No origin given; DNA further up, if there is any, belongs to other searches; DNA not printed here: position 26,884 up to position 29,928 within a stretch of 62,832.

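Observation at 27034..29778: Cyanophycin-synthetase homologue with an intact N-domain HxxEH motif but eroded ATP-grasp and Mur-ligase catalytic motifs: candidate pseudo-synthetase or repurposed enzyme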

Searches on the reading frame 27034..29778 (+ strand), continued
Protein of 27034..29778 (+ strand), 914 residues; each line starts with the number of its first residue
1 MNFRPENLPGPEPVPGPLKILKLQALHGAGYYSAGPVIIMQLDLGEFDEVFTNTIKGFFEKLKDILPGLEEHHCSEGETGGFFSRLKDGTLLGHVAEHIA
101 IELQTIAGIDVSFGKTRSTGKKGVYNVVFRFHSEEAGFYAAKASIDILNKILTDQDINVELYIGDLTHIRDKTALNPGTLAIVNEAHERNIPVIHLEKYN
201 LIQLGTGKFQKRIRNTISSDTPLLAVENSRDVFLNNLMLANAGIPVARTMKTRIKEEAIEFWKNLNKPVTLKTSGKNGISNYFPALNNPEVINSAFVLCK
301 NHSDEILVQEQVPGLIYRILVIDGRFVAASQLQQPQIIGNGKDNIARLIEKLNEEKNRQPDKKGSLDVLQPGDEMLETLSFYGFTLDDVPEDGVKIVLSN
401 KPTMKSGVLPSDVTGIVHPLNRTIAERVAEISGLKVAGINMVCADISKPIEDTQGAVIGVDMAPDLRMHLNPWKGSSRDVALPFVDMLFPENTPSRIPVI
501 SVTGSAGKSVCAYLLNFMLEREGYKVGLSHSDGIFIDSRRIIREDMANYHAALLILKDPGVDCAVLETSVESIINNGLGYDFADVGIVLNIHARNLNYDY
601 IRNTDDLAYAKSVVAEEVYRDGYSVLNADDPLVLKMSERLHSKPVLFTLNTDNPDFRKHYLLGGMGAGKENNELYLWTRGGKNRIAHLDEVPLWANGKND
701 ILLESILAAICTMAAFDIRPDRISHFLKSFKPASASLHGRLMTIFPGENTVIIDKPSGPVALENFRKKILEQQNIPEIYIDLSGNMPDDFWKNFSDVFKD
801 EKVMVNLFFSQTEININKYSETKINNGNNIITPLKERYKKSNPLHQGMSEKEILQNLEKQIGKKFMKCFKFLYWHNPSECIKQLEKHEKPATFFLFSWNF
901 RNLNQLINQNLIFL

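Call 27: find_encoding_contigs(protein=P0003, flank=10000, max_places=1)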
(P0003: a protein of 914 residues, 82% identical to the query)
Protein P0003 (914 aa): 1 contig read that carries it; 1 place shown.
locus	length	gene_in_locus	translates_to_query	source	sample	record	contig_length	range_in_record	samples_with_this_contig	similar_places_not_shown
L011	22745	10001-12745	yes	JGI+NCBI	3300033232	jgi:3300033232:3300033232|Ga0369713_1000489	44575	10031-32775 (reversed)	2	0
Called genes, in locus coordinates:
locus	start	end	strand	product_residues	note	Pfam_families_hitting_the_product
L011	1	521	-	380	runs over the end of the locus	-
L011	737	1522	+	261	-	-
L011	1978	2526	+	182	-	PF16702:DUF5063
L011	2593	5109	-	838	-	PF07581:Glug (faint), PF18962:Por_Secre_tail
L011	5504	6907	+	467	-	PF14289:DUF4369, PF17127:DUF5106 (weak), PF00578:AhpC-TSA, PF08534:Redoxin, PF13905:Thioredoxin_8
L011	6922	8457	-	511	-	PF14134:DUF4301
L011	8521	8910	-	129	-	PF00166:Cpn10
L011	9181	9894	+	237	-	PF03575:Peptidase_S51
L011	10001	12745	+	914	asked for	PF18921:Cyanophycin_syn, PF08245:Mur_ligase_M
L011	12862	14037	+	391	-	PF16115:DUF4831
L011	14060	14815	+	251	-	PF00106:adh_short, PF13561:adh_short_C2, PF23441:SDR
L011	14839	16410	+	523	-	PF00583:Acetyltransf_1 (weak), PF00795:CN_hydrolase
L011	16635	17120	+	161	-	PF04224:DUF417 (faint), PF07681:DoxX (weak)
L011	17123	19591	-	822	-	PF13174:TPR_6 (faint)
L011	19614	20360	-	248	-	PF00106:adh_short, PF08659:KR, PF13561:adh_short_C2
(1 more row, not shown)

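Call 28: find_encoding_contigs(protein=P0006, flank=10000, max_places=1)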
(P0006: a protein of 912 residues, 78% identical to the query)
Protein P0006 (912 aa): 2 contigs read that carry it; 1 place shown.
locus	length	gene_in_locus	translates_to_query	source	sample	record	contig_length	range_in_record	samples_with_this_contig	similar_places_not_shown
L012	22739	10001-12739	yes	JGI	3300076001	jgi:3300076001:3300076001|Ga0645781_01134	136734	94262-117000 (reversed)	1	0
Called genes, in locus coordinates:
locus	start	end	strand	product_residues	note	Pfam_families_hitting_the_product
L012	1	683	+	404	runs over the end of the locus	PF03033:Glyco_transf_28, PF06722:EryCIII-like_C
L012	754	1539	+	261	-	-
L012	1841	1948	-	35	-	-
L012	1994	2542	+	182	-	PF16702:DUF5063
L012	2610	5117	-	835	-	PF07581:Glug (faint), PF18962:Por_Secre_tail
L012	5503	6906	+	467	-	PF14289:DUF4369, PF17127:DUF5106, PF00578:AhpC-TSA, PF08534:Redoxin, PF13905:Thioredoxin_8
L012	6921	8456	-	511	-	PF14134:DUF4301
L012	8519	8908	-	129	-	PF00166:Cpn10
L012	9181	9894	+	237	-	PF03575:Peptidase_S51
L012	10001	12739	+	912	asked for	PF18921:Cyanophycin_syn, PF08245:Mur_ligase_M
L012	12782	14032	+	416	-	PF16115:DUF4831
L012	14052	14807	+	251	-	PF00106:adh_short, PF13561:adh_short_C2, PF23441:SDR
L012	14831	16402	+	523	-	PF00583:Acetyltransf_1 (weak), PF00795:CN_hydrolase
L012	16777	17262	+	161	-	PF04224:DUF417 (faint), PF07681:DoxX (weak)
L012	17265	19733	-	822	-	-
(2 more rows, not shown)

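Call 42: find_related_loci(query=A2, collection=genome_contigs, flank=10000)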
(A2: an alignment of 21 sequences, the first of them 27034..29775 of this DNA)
Query A2 (914 aa) in genome_contigs; peptide patterns used: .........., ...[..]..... (x = any residue, [..] = any of these).
137 stretches matched a pattern; 93 encode a relative of the query (tblastn E <= 1e-3); the best 80 are kept; 78 distinct loci.
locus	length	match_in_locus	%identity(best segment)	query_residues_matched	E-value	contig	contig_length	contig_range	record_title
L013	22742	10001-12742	82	1-914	0e+0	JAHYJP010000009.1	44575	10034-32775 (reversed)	MAG: Bacteroidales bacterium isolate KA25 NODE_489_length_44575_cov_6.266154, whole genome shotgun sequence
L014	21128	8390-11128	75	1-914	0e+0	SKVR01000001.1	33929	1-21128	MAG: Bacteroidales bacterium isolate CSSed162cmB_168 CSSed16-2cmB-1655, whole genome shotgun sequence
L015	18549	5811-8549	61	1-914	0e+0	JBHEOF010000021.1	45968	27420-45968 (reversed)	MAG: Bacteroidales bacterium isolate S6_bin.21.strict S6_NODE_21, whole genome shotgun sequence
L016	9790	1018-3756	61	1-914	0e+0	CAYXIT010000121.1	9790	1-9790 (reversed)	MAG TPA_asm: uncultured Bacteroidales bacterium isolate binchicken_co405_345 genome assembly, contig: NODE_10550_length_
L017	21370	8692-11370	47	17-914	0e+0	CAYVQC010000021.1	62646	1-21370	MAG TPA_asm: uncultured Bacteroidales bacterium isolate SRP252850_co1_394 genome assembly, contig: NODE_561_length_62646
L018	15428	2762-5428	46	14-908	0e+0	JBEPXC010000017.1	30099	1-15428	MAG: Sphingobacteriia bacterium isolate 01_S196.semibin_refined.189 NODE_159_length_30099_cov_3.438276, whole genome sho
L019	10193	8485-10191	63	17-585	0e+0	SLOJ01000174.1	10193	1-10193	MAG: Bacteroidales bacterium isolate CSSed165cm_448 CSSed16-5cm-25334, whole genome shotgun sequence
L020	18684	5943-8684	63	1-914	0e+0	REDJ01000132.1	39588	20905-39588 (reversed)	MAG: Bacteroidetes bacterium isolate GEM2.Bin22 NODE_873_length_39588_cov_16.7638, whole genome shotgun sequence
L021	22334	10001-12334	43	12-789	0e+0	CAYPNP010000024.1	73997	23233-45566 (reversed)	MAG TPA_asm: uncultured Acidobacteriota bacterium isolate binchicken_co190_13 genome assembly, contig: NODE_794_length_7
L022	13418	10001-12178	44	12-734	0e+0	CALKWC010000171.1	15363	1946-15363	MAG TPA_asm: uncultured Marinilabiliales bacterium isolate SRR5894287_bin.66_CONCOCT_v1.1_MAG genome assembly, contig: E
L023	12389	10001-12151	44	15-729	0e+0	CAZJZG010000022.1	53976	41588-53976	MAG TPA_asm: uncultured Bacteroidales bacterium isolate binchicken_co235_404 genome assembly, contig: NODE_1453_length_5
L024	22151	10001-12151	44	15-729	0e+0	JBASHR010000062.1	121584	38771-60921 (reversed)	MAG: Bacteroidales bacterium isolate MFD13481_ilm_asm_bin22 k127_7317, whole genome shotgun sequence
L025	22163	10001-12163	43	12-729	0e+0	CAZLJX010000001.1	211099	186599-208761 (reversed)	MAG TPA_asm: uncultured Bacteroidales bacterium isolate SRP278314_co2_359 genome assembly, contig: NODE_84_length_211099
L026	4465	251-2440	42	17-743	0e+0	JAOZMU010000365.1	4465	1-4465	MAG: Bacteroidales bacterium isolate GMC3.metabat2.81 GMC3_10094_length_4465_cov_7.268254, whole genome shotgun sequence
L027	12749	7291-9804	50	5-844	0e+0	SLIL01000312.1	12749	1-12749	MAG: Bacteroidales bacterium isolate CSSed165cm_199 CSSed16-5cm-16542, whole genome shotgun sequence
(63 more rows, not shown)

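Call 46: predict_structure(alignment_id=A1)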
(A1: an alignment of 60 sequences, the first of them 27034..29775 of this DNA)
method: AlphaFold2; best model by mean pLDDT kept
length: 914 residues; sequences in the alignment: 60
mean_pLDDT: 87.8   pTM: 0.86
mean pLDDT of the five models: 87.8, 87.0, 86.0, 84.1, 83.8
residues with pLDDT >= 90: 508; 70-90: 335; 50-70: 50; < 50: 21
segments of 3 or more residues with pLDDT < 50: 1-5, 814-829
pLDDT, mean of each block of 10 residues (from residue 1): 48 83 85 87 90 92 91 71 89 93 88 82 90 88 94 91 87 81 93 79 94 89 87 92 94 95 94 71 91 93 91 95 97 94 95 87 78 89 94 93 87 97 97 94 95 90 91 93 95 94 92 96 96 89 86 93 95 87 96 70 82 94 97 94 96 95 95 94 95 84 95 96 96 80 85 85 87 85 83 89 91 47 42 66 73 88 84 90 80 89 88 74
secondary structure, 60 per line:
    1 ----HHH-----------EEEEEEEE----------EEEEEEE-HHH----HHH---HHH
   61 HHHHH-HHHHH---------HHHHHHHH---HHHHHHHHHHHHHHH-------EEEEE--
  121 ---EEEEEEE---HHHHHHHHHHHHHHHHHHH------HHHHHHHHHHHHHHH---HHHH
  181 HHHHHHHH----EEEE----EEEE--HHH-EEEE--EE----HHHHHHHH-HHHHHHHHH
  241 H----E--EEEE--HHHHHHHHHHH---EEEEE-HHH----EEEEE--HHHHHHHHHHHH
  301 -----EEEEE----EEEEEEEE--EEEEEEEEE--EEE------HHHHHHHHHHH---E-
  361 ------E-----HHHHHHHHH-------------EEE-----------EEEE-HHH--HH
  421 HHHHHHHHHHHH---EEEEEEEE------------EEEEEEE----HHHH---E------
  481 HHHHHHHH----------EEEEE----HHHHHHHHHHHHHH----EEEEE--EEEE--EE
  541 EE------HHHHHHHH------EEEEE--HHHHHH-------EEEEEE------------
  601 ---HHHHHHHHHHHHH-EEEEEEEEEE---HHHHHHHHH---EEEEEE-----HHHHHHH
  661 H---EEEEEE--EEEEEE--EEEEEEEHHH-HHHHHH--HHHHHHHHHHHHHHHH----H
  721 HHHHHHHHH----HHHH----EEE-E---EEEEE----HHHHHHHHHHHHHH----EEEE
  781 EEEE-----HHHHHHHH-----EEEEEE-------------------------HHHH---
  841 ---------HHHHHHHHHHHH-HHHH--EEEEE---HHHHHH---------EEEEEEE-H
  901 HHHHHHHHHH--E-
elements in order (helices of 4 or more, strands of 3 or more residues): E19-26 E37-43 H58-65 H67-71 H81-88 H92-106 E114-118 E124-130 H134-152 H159-173 H177-188 E193-196 E201-204 E211-214 H223-230 H232-241 E249-252 H255-265 E269-273 E282-286 H289-300 E306-310 E315-322 E325-333 E336-338 H345-355 H373-381 E395-397 E409-412 H419-432 E436-443 E456-462 H467-470 H481-488 E499-503 H508-521 E526-530 E533-536 E539-542 H549-556 E563-567 H570-575 E583-588 H604-616 E618-627 H631-639 E643-648 H654-661 E665-670 E673-678 E681-687 H692-697 H700-715 H720-729 H734-737 E742-744 E750-754 H759-772 E777-784 H790-797 E803-808 H834-837 H850-861 H863-866 E869-873 H877-882 E892-898 H900-910

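Call 49: fold_search(model_id=the predicted structure, library=pdb)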
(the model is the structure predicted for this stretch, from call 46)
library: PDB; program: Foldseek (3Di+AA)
matches with E <= 10: 1039; with E <= 0.001: 538
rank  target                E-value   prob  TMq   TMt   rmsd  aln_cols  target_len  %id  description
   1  7wae_A                1.1e-78  1.00  0.83  0.87   5.0       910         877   30  Trichodesmium erythraeum cyanophycin synthetase 1 (TeCphA1) with ATPgammaS, 4x(beta-Asp-Arg), and aspartate (released 2022-09-07)
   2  7txv_A                1.2e-77  1.00  0.77  0.81   7.4       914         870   31  Cyanophycin synthetase 1 from Synechocystis sp. UTEX2470 E82Q with ATP and 16x(Asp-Arg) (released 2022-06-01)
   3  7lgj_A                3.1e-77  1.00  0.80  0.84   5.4       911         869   30  Cyanophycin synthetase 1 from Synechocystis sp. UTEX2470 with ADPCP and 8x(Asp-Arg)-NH2 (released 2021-08-18)
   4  7lgq_A                1.7e-75  1.00  0.81  0.85   5.3       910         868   30  Cyanophycin synthetase 1 from Synechocystis sp. UTEX2470 with ATP and 8x(Asp-Arg)-Asn (released 2021-08-18)
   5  7lg5_A                2.4e-75  1.00  0.80  0.84   5.4       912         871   30  Synechocystis sp. UTEX2470 Cyanophycin synthetase 1 with ATP (released 2021-08-18)
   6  7wac_A                8.8e-72  1.00  0.71  0.89   3.9       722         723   36  Trichodesmium erythraeum cyanophycin synthetase 1 (TeCphA1) (released 2022-09-07)
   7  7wae_C                1.0e-71  1.00  0.73  0.92   3.3       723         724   36  Trichodesmium erythraeum cyanophycin synthetase 1 (TeCphA1) with ATPgammaS, 4x(beta-Asp-Arg), and aspartate (released 2022-09-07)
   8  7lgn_B                3.4e-60  1.00  0.71  0.76   7.4       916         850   24  Cyanophycin synthetase 1 from T. morbirosei (released 2021-08-18)
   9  7lgn_A                5.8e-58  1.00  0.67  0.85   4.7       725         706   28  Cyanophycin synthetase 1 from T. morbirosei (released 2021-08-18)
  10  7lgm_A                1.2e-49  1.00  0.67  0.84   4.5       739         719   28  Cyanophycin synthetase from A. baylyi DSM587 with ATP (released 2021-08-18)
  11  7ta5                  1.9e-41  1.00  0.54  0.81   5.3       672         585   20  Crystal structure of cyanophycin synthetase 2 from Gloeothece citriformis (released 2022-03-02)
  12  8fxi_C                8.4e-38  1.00  0.55  0.77   5.9       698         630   18  Cryo-EM structure of Stanieria sp. CphA2 in complex with ADPCP and 4x(beta-Asp-Arg) (released 2023-06-14)
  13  8fxh_A                2.0e-34  1.00  0.50  0.69   8.4       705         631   17  Cryo-EM structure of Stanieria sp. CphA2 (released 2023-06-14)
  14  8fxi_B                9.0e-34  1.00  0.54  0.77   6.0       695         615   18  Cryo-EM structure of Stanieria sp. CphA2 in complex with ADPCP and 4x(beta-Asp-Arg) (released 2023-06-14)
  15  8fxi_A                5.8e-31  1.00  0.51  0.75   5.7       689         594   18  Cryo-EM structure of Stanieria sp. CphA2 in complex with ADPCP and 4x(beta-Asp-Arg) (released 2023-06-14)
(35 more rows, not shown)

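Call 56: predict_structure(alignment_id=A2)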
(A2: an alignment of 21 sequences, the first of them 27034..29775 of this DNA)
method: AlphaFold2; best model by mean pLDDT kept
length: 914 residues; sequences in the alignment: 21
mean_pLDDT: 61.2   pTM: 0.44
mean pLDDT of the five models: 61.2, 61.2, 60.0, 58.4, 52.8
residues with pLDDT >= 90: 58; 70-90: 359; 50-70: 162; < 50: 335
segments of 3 or more residues with pLDDT < 50: 1-7, 28-34, 76-79, 174-176, 190-230, 239-245, 313-339, 392-480, 487-489, 491-507, 525-622, 639-641, 813-826, 834-841
pLDDT, mean of each block of 10 residues (from residue 1): 37 71 68 62 86 87 84 52 81 89 73 71 83 83 91 84 76 54 57 37 25 25 30 60 57 89 78 65 71 82 83 38 27 41 76 71 60 67 70 43 29 25 36 30 25 37 37 41 51 38 43 66 51 31 34 32 26 28 26 32 34 30 63 52 74 86 87 88 90 70 77 79 89 62 80 75 81 84 76 87 91 43 48 49 66 86 82 89 80 85 83 69
secondary structure, 60 per line:
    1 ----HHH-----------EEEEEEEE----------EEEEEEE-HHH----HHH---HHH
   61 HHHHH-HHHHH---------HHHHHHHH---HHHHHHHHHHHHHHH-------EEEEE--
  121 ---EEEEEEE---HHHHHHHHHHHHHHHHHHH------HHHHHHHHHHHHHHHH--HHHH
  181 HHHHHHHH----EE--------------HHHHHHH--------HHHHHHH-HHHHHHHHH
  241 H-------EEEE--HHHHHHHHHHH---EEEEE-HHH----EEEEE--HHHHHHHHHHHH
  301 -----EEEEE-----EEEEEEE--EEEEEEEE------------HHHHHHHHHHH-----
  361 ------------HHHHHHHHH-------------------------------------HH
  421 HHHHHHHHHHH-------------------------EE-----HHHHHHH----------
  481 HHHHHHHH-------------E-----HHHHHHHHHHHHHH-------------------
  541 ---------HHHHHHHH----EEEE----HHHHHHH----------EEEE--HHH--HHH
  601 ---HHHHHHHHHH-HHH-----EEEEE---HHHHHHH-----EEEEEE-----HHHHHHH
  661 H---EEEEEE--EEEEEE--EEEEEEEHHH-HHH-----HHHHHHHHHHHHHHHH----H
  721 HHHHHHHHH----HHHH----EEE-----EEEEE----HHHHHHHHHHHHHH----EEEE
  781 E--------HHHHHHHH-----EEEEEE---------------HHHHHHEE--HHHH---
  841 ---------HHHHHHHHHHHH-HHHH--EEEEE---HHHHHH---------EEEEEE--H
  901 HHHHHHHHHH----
elements in order (helices of 4 or more, strands of 3 or more residues): E19-26 E37-43 H58-65 H67-71 H81-88 H92-106 E114-118 E124-130 H134-152 H159-174 H177-188 H209-215 H224-230 H232-241 E249-252 H255-265 E269-273 E282-286 H289-300 E306-310 E316-322 E325-332 H345-355 H373-381 H419-431 H464-470 H481-488 H508-521 H550-557 E562-565 H570-576 E587-590 H604-613 E623-627 H631-637 E643-648 H654-661 E665-670 E673-678 E681-687 H700-715 H720-729 H734-737 E742-744 E750-754 H759-772 E777-781 H790-797 E803-808 H824-829 H834-837 H850-861 H863-866 E869-873 H877-882 E892-897 H900-910
